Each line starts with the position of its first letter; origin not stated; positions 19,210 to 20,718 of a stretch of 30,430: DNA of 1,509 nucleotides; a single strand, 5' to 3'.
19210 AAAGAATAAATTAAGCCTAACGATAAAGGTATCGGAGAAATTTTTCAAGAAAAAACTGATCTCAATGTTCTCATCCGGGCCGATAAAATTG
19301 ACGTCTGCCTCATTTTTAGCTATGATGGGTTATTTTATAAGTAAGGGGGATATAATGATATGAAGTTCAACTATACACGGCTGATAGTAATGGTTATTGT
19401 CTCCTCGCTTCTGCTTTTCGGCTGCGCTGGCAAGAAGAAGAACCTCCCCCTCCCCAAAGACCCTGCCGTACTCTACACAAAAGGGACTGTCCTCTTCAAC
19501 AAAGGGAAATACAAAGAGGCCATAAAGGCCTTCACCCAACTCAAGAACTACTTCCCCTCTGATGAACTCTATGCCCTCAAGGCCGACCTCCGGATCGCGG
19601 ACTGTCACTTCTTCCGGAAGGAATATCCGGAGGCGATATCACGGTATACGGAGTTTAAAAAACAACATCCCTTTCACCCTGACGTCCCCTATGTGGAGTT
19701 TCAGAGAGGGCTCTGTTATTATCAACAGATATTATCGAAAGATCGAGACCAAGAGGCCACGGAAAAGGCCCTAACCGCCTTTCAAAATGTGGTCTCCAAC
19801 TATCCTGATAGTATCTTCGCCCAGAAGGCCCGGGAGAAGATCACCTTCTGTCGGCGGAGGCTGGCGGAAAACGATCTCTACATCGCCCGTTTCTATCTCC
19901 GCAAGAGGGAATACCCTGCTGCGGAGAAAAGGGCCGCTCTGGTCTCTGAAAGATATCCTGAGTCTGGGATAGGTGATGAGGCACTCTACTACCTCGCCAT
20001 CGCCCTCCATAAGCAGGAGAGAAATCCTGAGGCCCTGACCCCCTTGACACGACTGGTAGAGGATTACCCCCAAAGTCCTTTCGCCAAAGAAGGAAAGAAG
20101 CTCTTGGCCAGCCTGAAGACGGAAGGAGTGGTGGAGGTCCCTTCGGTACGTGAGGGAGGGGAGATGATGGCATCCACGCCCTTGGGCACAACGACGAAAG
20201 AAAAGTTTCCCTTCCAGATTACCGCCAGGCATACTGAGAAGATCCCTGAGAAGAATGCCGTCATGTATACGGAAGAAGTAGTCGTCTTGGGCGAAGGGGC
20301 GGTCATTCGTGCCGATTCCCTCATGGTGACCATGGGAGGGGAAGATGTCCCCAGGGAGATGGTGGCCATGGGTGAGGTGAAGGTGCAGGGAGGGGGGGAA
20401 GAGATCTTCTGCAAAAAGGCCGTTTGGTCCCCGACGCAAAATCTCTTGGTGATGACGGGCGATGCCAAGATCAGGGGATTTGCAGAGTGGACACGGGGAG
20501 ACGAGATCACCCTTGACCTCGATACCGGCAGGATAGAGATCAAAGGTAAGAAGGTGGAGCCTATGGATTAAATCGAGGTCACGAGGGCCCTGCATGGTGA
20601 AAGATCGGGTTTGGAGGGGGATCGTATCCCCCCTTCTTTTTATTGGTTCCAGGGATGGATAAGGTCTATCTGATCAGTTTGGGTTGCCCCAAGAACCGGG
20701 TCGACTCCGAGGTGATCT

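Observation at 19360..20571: BamD fused to an LptA/OstA-like beta-jellyroll domain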

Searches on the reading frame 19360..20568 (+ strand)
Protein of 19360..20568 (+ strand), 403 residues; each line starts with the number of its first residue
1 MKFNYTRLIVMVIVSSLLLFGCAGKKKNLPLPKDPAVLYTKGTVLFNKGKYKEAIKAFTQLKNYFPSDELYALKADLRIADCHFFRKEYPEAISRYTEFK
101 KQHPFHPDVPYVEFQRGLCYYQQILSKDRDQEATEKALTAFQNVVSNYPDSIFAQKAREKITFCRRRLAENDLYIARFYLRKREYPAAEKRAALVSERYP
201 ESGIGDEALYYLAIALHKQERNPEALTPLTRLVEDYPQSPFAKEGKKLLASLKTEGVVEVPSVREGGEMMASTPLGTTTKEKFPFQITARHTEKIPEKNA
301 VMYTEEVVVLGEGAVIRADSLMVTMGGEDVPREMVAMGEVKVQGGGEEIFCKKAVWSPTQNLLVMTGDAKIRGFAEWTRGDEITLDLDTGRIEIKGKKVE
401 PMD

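Call 3: search_protein_families(library=pfam, proteins=[window:19360-20568:+], max_evalue=1)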
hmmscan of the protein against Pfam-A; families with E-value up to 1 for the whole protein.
window:19360-20568:+ (403 aa): 28 families (the best 25 are shown)
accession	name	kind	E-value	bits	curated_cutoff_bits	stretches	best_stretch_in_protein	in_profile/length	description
PF13525.12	YfiO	-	3.8e-40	138.3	25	2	34-215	4-187/203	Outer membrane lipoprotein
PF13174.12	TPR_6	-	1.8e-21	75.7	26.3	4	207-239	1-33/33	Tetratricopeptide repeat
PF13512.12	TPR_18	-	3.7e-16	60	21.9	1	35-160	10-144/145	Tetratricopeptide repeat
PF07719.23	TPR_2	-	1.9e-11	43.6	27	1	36-67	2-33/34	Tetratricopeptide repeat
PF00515.34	TPR_1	-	4.8e-11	42.4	27.8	1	36-60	2-26/34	Tetratricopeptide repeat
PF13432.12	TPR_16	-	1e-10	42.3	32.7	2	179-240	7-65/65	Tetratricopeptide repeat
PF14559.12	TPR_19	-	3.2e-10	40.6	25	1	32-77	22-68/68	Tetratricopeptide repeat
PF13428.12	TPR_14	-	2.6e-09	37.3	23.5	1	207-242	2-37/44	Tetratricopeptide repeat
PF03968.19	LptD_N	-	3.9e-08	33.9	20.4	1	286-390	1-112/113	LptA/(LptD N-terminal domain) LPS transport protein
PF13424.12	TPR_12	-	5.4e-08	33.3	30.1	1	174-235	8-74/77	Tetratricopeptide repeat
PF12895.13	ANAPC3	-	1.4e-06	28.9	27.2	1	31-95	19-78/82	Anaphase-promoting complex, cyclosome, subunit 3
PF13431.12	TPR_17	-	4.9e-05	23.7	24.4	1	32-55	10-33/34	Tetratricopeptide repeat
PF24575.1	TPR_Slam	-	0.00087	20.1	35.2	0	36-67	48-79/104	Surface lipoprotein assembly modifier, N-terminal TPR repeats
PF25062.1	ARM_TT21_N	-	0.0015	18.7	40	1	31-64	23-56/222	Tetratricopeptide repeat protein 21 N-terminal ARM repeat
PF09976.15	TPR_21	-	0.0016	18.7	25.5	0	8-98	11-101/193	Tetratricopeptide repeat-like domain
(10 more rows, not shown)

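Call 4: search_protein_families(library=ncbifam, proteins=[window:19360-20568:+], max_evalue=1)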
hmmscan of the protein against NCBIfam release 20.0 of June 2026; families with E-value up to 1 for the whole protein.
window:19360-20568:+ (403 aa): 17 families
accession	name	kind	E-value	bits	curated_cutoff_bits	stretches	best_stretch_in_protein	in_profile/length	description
TIGR03302.1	OM_YfiO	subfamily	8.4e-66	221.9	81.4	2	7-241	2-238/239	outer membrane protein assembly factor BamD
NF008119.0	PRK10866.1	equivalog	1.6e-23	83.7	363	1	8-219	6-225/243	outer membrane protein assembly factor BamD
TIGR02795.1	tol_pal_ybgF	equivalog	1.5e-18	67.5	90.1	2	37-160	4-118/119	tol-pal system protein YbgF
TIGR03002.1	outer_YhbN_LptA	equivalog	1e-09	38.4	71.7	1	280-398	5-129/142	lipopolysaccharide transport periplasmic protein LptA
NF052312.1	T9SS_PorW_SprE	equivalog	1.5e-07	30.5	250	1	129-244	594-712/716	type IX secretion system periplasmic lipoprotein PorW/SprE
TIGR02552.1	LcrH_SycD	equivalog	2.2e-07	30.7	104.8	1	37-123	20-99/136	SycD/LcrH family type III secretion system chaperone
NF008068.0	PRK10803.1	equivalog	4.3e-07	30.1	383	1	123-251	148-262/263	cell division protein CpoB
TIGR02917.1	PEP_TPR_lipo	equivalog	0.00016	19.7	312.2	1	39-229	197-369/899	XrtA/PEP-CTERM system TPR-repeat protein PrsT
NF047371.1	FlcA_CTERM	equivalog_domain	0.00043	18.9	300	1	32-69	470-507/646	periplasmic flagellar collar protein FlcA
NF008143.0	PRK10894.1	equivalog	0.00077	18.8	234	1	278-395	29-153/184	lipopolysaccharide ABC transporter substrate-binding protein LptA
NF040959.1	MamA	equivalog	0.0015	18.1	200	1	32-150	68-171/204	magnetosome protein MamA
NF053852.1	vesicle_Bd0635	exception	0.0027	17.3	250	1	77-161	142-218/223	CpoB-like predatory vesicle lipoprotein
NF011886.0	PRK15359.1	equivalog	0.013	15.3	146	1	31-120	20-102/144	type III secretion system chaperone protein SscB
NF047507.1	TPR_BatC_Lepto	exception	0.015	14.8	175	0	84-124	35-72/214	TPR repeat-containing protein BatC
NF007319.0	PRK09810.1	equivalog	0.036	14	86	1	7-23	4-20/41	lipoprotein antitoxin entericidin A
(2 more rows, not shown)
